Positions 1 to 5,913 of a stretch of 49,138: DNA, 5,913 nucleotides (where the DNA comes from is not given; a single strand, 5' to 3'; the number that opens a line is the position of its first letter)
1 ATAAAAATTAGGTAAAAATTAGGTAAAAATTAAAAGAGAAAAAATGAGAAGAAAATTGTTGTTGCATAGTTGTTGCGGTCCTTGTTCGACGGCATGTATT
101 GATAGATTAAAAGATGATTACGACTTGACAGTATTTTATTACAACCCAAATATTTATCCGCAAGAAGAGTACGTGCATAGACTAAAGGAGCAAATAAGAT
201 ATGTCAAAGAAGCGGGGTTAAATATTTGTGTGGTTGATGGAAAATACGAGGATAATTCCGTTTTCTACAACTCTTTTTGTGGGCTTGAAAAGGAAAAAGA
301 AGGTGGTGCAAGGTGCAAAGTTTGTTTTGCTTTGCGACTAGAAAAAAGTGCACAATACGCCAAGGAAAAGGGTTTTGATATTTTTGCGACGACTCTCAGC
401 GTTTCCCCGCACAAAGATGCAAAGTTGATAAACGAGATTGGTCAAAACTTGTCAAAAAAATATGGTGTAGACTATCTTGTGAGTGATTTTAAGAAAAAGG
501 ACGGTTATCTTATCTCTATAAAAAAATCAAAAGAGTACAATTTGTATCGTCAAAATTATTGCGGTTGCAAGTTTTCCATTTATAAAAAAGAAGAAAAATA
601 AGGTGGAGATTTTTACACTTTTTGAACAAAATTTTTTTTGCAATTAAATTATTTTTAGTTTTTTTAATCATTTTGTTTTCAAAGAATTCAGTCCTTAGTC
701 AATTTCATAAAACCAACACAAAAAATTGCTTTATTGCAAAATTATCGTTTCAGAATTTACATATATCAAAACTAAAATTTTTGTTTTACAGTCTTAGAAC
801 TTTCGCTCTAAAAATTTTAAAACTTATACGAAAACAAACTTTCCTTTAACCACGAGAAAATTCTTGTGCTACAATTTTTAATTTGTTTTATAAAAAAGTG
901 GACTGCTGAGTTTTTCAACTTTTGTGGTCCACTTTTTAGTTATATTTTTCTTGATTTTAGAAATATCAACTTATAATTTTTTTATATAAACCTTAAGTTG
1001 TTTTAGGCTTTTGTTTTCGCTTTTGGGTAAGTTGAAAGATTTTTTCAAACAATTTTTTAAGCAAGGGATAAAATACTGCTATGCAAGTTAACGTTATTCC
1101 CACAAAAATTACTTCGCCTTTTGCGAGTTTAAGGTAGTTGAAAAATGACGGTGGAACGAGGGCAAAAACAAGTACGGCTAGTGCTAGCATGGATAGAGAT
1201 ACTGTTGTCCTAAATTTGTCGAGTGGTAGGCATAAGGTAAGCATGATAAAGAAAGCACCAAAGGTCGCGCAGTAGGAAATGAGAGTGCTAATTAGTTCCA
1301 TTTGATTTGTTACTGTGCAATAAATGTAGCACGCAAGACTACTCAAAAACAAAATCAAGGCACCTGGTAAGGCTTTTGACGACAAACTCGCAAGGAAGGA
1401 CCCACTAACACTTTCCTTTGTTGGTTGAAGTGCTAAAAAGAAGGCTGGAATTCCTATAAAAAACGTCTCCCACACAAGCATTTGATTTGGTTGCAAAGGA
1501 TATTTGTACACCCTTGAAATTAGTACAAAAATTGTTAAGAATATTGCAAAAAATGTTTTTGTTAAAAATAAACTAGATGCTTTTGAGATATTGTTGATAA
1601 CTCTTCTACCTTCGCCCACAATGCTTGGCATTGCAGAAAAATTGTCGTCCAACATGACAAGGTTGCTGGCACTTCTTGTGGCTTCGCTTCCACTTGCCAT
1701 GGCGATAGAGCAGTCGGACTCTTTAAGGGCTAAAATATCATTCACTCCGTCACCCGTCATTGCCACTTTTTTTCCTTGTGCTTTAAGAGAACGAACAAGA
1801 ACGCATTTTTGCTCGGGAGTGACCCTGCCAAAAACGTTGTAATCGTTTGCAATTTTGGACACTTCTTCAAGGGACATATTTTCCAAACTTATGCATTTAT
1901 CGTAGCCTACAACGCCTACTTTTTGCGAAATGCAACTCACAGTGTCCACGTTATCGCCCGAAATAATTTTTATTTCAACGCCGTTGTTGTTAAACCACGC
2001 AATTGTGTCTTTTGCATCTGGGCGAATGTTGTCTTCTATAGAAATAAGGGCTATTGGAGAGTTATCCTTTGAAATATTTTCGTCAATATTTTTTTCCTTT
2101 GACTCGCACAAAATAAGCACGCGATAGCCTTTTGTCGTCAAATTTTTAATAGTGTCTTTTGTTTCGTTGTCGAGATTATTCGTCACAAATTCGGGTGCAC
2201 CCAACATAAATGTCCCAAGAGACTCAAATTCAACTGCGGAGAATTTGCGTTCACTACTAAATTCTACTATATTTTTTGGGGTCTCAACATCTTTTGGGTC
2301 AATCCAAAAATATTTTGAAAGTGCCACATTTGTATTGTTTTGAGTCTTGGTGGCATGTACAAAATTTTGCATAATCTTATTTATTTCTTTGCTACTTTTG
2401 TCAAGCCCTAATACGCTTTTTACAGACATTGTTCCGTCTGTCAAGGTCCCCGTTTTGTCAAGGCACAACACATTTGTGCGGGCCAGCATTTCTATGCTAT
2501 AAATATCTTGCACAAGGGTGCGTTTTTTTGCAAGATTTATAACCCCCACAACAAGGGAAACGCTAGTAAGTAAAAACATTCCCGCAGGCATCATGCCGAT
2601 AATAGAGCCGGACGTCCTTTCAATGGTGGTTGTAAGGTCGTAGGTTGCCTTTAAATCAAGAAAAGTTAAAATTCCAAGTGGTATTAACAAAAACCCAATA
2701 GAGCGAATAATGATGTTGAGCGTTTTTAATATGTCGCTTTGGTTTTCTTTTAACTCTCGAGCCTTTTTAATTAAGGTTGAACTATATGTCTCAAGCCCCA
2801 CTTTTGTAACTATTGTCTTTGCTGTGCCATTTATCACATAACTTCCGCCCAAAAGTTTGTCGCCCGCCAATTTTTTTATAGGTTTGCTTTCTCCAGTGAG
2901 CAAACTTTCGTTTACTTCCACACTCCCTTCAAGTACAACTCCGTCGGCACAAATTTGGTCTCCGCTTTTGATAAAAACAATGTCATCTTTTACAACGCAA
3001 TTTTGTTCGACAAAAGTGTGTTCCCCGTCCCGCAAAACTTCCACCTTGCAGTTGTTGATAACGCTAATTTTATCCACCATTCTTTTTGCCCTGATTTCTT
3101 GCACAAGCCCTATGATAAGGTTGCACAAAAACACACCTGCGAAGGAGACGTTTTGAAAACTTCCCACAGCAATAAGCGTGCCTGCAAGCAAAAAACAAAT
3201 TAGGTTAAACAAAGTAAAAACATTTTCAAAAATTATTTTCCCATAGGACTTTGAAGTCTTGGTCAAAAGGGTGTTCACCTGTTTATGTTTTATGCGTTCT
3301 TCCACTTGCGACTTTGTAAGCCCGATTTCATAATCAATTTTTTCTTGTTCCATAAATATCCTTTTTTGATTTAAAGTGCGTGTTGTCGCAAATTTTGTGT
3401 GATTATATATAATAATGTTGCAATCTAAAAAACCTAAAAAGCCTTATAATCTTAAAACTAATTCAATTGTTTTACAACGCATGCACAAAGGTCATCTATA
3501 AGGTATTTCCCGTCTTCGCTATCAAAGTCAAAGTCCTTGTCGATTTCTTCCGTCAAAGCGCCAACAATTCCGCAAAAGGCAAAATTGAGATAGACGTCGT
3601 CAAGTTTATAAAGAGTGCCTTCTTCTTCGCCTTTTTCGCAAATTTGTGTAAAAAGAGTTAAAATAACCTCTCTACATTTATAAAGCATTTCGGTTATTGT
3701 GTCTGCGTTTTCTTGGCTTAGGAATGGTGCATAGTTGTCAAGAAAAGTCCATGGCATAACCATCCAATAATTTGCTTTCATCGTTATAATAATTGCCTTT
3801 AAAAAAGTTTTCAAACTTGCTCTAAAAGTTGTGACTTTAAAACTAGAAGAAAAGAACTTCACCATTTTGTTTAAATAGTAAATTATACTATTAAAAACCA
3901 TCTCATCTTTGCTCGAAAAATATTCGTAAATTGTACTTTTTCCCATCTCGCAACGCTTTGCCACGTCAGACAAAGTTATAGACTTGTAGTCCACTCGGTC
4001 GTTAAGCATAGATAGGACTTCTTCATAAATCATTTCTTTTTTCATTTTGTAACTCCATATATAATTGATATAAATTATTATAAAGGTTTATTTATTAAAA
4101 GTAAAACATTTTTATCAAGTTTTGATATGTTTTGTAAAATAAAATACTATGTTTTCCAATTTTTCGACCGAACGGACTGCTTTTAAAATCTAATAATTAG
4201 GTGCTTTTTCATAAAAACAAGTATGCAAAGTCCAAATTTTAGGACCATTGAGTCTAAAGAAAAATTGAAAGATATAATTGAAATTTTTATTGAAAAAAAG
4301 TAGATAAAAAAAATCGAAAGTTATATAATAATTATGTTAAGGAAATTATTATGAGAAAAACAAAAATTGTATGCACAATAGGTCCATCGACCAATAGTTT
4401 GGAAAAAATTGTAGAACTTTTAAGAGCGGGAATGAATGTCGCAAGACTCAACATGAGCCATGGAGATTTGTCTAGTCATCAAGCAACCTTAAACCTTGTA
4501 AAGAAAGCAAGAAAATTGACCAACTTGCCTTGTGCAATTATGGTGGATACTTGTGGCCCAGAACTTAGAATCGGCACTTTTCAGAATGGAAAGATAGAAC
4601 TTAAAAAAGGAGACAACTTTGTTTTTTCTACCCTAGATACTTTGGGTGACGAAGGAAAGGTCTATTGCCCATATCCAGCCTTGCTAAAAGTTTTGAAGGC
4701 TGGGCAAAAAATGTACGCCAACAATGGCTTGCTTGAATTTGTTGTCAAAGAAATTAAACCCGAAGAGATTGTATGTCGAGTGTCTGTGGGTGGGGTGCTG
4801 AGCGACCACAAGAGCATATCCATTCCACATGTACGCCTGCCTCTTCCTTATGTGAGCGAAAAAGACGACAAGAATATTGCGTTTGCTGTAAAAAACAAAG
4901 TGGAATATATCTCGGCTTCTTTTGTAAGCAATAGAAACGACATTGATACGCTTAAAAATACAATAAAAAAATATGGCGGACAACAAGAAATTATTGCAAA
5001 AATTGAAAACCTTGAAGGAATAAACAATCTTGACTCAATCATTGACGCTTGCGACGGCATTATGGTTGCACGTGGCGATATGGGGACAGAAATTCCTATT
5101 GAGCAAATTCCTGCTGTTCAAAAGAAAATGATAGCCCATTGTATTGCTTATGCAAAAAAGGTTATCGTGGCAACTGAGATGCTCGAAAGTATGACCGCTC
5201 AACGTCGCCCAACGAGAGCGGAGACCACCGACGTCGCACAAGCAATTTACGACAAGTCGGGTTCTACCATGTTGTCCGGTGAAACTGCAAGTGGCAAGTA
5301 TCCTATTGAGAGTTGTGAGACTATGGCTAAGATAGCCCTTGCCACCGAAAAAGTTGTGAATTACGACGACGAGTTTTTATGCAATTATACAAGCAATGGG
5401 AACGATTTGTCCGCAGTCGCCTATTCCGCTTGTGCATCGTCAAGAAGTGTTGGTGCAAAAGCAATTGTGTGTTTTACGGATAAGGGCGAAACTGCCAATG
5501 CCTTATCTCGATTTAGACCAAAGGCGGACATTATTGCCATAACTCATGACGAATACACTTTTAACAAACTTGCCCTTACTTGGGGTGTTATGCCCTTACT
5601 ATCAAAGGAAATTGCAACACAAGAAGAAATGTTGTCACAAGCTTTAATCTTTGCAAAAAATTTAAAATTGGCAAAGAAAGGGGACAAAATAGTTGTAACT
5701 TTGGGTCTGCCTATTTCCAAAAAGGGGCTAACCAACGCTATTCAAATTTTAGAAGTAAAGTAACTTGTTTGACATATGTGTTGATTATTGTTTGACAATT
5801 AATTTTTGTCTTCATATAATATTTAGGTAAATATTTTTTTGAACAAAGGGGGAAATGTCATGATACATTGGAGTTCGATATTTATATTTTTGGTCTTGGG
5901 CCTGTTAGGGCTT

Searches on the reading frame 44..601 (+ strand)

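Call 32: search_protein_families(library=pfam, proteins=[window:44-601:+], max_evalue=0.01)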
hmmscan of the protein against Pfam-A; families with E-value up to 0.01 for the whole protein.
window:44-601:+ (185 aa): 2 families
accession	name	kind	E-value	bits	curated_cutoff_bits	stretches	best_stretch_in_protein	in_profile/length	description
PF02677.20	QueH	-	7e-66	222.1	23.5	1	5-179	1-173/175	Epoxyqueuosine reductase QueH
PF05190.23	MutS_IV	-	0.0052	17.5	22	0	129-175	20-65/92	MutS family domain IV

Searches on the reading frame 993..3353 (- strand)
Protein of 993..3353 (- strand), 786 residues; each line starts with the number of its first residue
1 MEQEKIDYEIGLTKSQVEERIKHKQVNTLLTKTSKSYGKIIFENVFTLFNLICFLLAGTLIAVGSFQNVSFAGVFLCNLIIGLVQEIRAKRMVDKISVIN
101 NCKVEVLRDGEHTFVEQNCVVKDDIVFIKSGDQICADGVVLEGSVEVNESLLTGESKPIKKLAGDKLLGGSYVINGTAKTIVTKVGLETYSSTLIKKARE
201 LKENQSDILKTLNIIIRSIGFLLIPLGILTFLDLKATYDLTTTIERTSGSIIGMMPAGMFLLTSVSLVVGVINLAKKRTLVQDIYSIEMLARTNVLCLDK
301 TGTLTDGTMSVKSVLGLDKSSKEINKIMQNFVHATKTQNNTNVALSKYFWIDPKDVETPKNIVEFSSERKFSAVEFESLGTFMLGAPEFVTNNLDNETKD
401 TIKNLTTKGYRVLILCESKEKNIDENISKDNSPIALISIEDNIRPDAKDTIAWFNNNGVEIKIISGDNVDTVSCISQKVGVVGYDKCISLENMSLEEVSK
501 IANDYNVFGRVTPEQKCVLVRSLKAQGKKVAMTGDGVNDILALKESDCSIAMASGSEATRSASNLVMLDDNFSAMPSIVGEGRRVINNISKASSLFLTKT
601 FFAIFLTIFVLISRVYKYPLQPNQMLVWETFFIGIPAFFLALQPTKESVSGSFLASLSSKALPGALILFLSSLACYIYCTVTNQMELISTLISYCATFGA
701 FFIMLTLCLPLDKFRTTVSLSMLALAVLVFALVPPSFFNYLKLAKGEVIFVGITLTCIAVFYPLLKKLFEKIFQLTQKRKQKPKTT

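Call 10: search_protein_families(library=pfam, proteins=[window:993-3353:-])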
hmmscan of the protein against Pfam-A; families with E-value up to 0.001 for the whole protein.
window:993-3353:- (786 aa): 3 families
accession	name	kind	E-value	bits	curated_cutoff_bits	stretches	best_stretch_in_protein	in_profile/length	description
PF00122.25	E1-E2_ATPase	-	4e-37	127.9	28.1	1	103-277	6-181/181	E1-E2 ATPase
PF00702.32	Hydrolase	-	1.7e-19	71.4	26.4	1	295-546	3-190/191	haloacid dehalogenase-like hydrolase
PF08282.18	Hydrolase_3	-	0.00018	21.8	20.9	1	520-571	196-247/255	haloacid dehalogenase-like hydrolase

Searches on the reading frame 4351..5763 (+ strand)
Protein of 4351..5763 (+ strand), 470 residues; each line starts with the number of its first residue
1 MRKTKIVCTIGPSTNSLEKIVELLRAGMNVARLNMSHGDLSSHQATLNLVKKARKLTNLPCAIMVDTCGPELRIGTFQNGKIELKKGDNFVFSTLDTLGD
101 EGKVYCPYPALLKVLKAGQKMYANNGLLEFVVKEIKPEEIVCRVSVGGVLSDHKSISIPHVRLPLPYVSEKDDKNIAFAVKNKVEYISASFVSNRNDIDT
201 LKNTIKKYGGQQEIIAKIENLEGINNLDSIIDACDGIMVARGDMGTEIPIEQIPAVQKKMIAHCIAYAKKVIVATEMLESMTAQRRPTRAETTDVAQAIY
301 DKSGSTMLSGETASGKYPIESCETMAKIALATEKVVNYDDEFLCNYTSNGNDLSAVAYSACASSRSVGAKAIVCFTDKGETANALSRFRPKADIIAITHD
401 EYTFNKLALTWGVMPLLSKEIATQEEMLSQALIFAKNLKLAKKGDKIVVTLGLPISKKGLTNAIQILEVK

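Call 10: search_protein_families(library=pfam, proteins=[window:4351-5763:+])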
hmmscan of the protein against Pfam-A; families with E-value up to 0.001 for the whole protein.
window:4351-5763:+ (470 aa): 2 families
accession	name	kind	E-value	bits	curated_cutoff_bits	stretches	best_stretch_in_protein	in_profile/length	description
PF00224.27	PK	-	4.2e-111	371.6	30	1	1-321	1-327/328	Pyruvate kinase, barrel domain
PF02887.21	PK_C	-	1.8e-32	112.2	28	1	355-467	2-114/114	Pyruvate kinase, alpha/beta domain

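Call 14: find_encoding_contigs(protein=window:4351-5763:+, flank=10000, max_places=10)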
Protein window:4351-5763:+ (470 aa): 1 contig read that carries it; 1 place shown.
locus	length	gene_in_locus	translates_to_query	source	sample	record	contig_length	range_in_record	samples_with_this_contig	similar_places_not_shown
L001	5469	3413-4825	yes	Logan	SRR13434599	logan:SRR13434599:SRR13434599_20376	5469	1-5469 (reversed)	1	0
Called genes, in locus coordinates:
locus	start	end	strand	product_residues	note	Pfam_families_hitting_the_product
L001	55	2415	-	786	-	PF00122:E1-E2_ATPase, PF00702:Hydrolase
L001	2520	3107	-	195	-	PF00440:TetR_N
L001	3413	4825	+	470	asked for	PF00224:PK, PF02887:PK_C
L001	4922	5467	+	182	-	?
